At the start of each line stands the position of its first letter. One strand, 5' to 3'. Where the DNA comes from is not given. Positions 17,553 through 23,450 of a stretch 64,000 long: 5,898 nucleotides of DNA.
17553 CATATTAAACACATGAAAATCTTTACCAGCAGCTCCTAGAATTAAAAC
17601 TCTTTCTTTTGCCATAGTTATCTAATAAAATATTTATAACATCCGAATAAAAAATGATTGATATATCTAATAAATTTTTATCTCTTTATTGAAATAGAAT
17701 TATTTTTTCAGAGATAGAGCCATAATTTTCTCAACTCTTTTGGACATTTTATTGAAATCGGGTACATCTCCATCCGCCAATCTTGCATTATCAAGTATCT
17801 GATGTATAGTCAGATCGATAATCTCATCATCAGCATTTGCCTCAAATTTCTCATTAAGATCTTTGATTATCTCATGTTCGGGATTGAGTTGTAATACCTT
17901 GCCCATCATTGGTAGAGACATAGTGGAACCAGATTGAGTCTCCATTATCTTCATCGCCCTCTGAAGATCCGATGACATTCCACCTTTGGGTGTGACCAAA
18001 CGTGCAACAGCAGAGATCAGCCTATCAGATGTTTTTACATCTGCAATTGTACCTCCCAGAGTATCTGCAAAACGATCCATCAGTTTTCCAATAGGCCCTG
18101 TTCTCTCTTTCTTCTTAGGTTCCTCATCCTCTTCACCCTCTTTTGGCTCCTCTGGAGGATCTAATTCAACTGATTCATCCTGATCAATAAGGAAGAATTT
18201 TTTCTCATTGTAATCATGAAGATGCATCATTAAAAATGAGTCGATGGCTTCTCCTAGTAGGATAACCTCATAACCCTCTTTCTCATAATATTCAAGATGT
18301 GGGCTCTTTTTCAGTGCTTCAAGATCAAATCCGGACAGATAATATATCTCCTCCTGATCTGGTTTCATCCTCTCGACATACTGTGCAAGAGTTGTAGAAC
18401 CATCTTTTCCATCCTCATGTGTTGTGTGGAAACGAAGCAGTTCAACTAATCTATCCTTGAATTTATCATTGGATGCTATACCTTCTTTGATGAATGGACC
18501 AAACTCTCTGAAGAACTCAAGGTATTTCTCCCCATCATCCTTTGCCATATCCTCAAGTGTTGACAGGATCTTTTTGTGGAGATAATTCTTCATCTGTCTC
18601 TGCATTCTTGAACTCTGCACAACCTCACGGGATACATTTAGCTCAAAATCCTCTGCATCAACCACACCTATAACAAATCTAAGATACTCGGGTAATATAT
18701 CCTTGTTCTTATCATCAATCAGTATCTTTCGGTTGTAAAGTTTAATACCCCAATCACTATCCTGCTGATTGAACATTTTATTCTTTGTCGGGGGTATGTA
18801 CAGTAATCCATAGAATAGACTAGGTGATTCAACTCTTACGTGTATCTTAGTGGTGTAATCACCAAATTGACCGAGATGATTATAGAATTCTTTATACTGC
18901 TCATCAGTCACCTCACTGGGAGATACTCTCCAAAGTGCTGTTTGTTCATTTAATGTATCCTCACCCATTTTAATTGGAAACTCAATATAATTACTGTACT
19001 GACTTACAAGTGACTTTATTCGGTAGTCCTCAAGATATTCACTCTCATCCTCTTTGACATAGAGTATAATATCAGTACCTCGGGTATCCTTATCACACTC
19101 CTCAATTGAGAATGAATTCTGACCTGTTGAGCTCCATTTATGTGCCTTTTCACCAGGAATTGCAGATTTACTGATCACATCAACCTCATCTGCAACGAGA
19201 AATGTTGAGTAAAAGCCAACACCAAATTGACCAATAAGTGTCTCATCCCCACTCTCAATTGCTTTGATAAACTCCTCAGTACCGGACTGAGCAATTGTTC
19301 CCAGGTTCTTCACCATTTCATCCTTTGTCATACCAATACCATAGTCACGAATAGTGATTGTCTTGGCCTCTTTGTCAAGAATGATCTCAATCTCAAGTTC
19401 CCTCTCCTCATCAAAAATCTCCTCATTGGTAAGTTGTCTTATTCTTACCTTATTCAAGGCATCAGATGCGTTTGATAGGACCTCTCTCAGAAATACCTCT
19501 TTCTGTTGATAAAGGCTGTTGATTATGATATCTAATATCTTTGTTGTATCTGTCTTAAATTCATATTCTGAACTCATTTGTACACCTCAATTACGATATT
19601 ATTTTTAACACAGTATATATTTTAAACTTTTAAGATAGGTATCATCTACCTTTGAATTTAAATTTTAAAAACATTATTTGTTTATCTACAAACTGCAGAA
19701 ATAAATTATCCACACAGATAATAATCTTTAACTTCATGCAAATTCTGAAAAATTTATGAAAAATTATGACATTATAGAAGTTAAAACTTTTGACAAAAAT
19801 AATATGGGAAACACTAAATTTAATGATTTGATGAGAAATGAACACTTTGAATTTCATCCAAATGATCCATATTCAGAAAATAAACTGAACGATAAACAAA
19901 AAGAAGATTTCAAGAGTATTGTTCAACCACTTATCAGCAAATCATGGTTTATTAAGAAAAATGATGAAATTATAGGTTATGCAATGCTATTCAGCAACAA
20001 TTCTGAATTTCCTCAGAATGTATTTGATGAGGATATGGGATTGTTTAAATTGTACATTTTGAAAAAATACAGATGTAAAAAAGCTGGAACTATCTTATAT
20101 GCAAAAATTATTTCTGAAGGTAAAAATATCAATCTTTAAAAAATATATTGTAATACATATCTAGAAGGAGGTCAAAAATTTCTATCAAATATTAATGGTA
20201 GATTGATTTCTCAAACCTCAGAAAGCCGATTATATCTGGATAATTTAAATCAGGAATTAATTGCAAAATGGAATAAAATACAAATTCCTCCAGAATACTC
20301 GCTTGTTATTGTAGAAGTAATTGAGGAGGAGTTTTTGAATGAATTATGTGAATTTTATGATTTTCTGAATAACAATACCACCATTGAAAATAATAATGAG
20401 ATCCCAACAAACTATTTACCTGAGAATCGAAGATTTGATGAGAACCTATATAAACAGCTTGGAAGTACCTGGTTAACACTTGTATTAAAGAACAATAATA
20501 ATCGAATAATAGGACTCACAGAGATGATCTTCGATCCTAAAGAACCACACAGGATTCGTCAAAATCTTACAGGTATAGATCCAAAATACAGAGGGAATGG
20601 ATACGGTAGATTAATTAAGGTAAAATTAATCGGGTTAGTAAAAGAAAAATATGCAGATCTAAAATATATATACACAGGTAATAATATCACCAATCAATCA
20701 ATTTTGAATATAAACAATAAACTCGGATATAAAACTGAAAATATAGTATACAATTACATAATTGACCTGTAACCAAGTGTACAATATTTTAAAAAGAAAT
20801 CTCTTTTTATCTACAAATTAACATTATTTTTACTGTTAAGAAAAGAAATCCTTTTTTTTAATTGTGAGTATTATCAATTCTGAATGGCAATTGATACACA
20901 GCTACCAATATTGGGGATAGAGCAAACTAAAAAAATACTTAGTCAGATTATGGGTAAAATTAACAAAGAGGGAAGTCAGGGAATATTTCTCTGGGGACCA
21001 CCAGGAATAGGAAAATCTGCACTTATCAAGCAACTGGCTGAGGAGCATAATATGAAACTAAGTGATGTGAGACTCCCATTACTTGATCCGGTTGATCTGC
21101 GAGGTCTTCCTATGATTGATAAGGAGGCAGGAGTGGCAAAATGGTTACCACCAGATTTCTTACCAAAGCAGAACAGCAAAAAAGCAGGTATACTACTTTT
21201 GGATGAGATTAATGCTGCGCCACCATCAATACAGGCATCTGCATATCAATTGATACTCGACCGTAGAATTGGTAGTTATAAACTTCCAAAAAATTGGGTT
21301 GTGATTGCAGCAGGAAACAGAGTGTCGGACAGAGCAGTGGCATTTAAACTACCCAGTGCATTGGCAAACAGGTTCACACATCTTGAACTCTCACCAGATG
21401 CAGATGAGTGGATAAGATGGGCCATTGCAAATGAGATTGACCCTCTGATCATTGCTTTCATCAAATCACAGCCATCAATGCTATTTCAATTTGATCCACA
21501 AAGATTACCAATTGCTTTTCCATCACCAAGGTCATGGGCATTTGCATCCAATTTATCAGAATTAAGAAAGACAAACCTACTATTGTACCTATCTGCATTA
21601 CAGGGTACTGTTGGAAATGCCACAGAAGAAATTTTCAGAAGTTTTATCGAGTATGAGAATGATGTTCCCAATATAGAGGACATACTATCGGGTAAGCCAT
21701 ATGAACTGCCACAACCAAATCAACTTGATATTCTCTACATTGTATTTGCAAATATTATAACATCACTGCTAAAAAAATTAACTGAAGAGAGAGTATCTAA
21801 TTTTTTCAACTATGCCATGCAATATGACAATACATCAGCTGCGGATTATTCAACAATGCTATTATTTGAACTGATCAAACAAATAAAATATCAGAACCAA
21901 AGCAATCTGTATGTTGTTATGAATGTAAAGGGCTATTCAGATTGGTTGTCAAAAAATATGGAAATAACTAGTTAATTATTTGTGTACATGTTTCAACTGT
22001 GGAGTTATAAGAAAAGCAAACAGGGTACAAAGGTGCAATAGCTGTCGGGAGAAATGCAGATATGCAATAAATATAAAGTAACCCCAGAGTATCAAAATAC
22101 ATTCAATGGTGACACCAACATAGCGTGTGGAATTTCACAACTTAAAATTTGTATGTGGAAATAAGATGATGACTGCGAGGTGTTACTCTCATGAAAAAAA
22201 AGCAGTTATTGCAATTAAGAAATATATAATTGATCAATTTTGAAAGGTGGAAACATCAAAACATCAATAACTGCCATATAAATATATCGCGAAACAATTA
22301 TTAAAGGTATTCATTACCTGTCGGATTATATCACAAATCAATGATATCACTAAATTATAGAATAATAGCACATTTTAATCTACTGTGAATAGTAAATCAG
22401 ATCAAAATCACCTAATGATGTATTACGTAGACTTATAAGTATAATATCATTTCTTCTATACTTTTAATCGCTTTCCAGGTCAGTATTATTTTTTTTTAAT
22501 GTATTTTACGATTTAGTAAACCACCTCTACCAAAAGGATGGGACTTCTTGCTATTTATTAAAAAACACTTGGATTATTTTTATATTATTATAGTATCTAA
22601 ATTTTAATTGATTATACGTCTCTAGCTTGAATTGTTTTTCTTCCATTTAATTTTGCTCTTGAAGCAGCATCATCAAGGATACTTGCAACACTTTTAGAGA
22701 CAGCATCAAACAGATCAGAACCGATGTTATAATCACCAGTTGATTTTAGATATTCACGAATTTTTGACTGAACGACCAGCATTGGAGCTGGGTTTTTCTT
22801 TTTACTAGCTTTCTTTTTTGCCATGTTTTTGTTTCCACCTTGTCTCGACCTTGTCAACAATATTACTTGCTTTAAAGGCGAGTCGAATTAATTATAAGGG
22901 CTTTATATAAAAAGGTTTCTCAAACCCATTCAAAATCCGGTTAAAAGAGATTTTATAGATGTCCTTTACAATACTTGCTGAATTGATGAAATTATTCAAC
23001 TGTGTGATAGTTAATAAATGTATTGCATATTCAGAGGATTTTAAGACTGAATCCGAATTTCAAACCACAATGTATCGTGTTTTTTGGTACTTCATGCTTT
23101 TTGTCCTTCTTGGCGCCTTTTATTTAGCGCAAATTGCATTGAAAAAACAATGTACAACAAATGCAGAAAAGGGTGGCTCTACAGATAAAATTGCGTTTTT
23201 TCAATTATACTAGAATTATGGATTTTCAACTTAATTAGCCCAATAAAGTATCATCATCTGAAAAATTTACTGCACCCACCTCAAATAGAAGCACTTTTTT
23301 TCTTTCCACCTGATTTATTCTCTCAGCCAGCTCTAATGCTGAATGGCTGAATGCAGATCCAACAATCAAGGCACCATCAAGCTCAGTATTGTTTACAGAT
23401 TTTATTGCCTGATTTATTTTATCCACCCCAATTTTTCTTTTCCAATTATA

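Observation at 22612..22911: Histone-fold protein with Lys-rich N-terminal tail and truncated alpha3 helix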

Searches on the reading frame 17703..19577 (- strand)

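Call 53: search_protein_families(library=pfam, proteins=[window:17703-19577:-], max_evalue=0.00001)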
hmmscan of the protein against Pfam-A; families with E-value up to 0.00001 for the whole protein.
window:17703-19577:- (625 aa): 2 families
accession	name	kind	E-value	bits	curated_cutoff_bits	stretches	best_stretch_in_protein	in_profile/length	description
PF00183.23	HSP90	-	2.9e-105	353.6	24.4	1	206-624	79-491/518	Hsp90 protein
PF13589.12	HATPase_c_3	-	8.4e-08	32.8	25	1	29-138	6-94/137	Histidine kinase-, DNA gyrase B-, and HSP90-like ATPase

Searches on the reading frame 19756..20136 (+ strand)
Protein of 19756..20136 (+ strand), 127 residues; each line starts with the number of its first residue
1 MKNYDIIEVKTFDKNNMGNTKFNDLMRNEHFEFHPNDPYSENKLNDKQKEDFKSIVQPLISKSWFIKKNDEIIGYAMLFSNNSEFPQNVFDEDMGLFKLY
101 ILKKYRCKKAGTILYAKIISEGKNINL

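Call 16: search_protein_families(library=pfam, proteins=[window:19756-20136:+], max_evalue=0.01)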
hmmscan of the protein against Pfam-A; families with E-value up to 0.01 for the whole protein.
window:19756-20136:+ (127 aa): 2 families
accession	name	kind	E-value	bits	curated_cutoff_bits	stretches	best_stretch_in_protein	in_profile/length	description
PF00583.31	Acetyltransf_1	-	1.7e-07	31.9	20.7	1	52-124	24-90/116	Acetyltransferase (GNAT) family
PF13508.13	Acetyltransf_7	-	0.0099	16.7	27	0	63-118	5-53/84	Acetyltransferase (GNAT) domain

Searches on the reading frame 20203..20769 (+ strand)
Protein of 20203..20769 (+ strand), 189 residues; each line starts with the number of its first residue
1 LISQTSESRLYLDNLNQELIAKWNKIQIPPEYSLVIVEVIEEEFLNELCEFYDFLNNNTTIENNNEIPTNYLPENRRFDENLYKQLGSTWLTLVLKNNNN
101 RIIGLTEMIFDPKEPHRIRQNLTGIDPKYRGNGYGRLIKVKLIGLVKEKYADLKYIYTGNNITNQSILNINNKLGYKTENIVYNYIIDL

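Call 16: search_protein_families(library=pfam, proteins=[window:20203-20769:+], max_evalue=0.01)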
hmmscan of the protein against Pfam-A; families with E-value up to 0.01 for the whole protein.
window:20203-20769:+ (189 aa): 2 families
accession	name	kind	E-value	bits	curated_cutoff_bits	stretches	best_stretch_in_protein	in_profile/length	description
PF00583.31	Acetyltransf_1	-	0.0016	19.2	20.7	1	80-158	22-98/116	Acetyltransferase (GNAT) family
PF13508.13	Acetyltransf_7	-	0.0067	17.2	27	0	93-141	6-52/84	Acetyltransferase (GNAT) domain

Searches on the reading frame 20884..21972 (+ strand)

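Call 16: search_protein_families(library=pfam, proteins=[window:20884-21972:+], max_evalue=0.01)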
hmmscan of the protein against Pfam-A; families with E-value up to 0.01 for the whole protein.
window:20884-21972:+ (363 aa): 13 families
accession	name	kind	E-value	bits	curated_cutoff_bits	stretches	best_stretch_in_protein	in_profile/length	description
PF07726.17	AAA_3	-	3.4e-11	43.6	27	1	35-165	3-130/131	ATPase family associated with various cellular activities (AAA)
PF07728.20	AAA_5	-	5.6e-09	36.6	22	1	34-164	2-139/139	AAA domain (dynein-related subfamily)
PF00004.35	AAA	-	6.8e-09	36.7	21.2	1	34-166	1-125/131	ATPase family associated with various cellular activities (AAA)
PF13191.12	AAA_16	-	7.7e-06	26.9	32.6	1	15-56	8-49/167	AAA ATPase domain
PF05673.19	DUF815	-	4.3e-05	23.2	23.8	1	9-78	30-98/249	Protein of unknown function (DUF815)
PF01637.24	ATPase_2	-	0.00021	21.6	33.2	1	19-56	8-45/225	ATPase domain predominantly from Archaea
PF13401.12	AAA_22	-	0.001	19.9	27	1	31-57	5-34/130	AAA domain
PF13173.12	AAA_14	-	0.0016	18.9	27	0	34-113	5-75/129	AAA domain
PF03193.22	RsgA_GTPase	-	0.0025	18.1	30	1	32-63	107-138/174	RsgA GTPase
PF05496.18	RuvB_N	-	0.0039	17.4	27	0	26-68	28-70/159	Holliday junction DNA helicase RuvB P-loop domain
PF00158.32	Sigma54_activat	-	0.0039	17.3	20.2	0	100-152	93-149/168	Sigma-54 interaction domain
PF20030.5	bpMoxR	-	0.0045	16.5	27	1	32-61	32-61/205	MoxR domain in the MoxR-vWA-beta-propeller ternary systems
PF03215.21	Rad17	-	0.0064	16.9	23.8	0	32-62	46-76/186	Rad17 P-loop domain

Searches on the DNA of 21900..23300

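Call 43: search_rna_families(source=window, start=21900, end=23300, threshold=evalue, max_evalue=1)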
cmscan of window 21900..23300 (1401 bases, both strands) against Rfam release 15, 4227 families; matches with E-value up to 1: 1.
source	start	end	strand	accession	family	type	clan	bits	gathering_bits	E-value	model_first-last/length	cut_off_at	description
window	22978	23056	+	RF00049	SNORD36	Gene; snRNA; snoRNA; CD-box;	CL00051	23.7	30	0.58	1-77/77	no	Small nucleolar RNA SNORD36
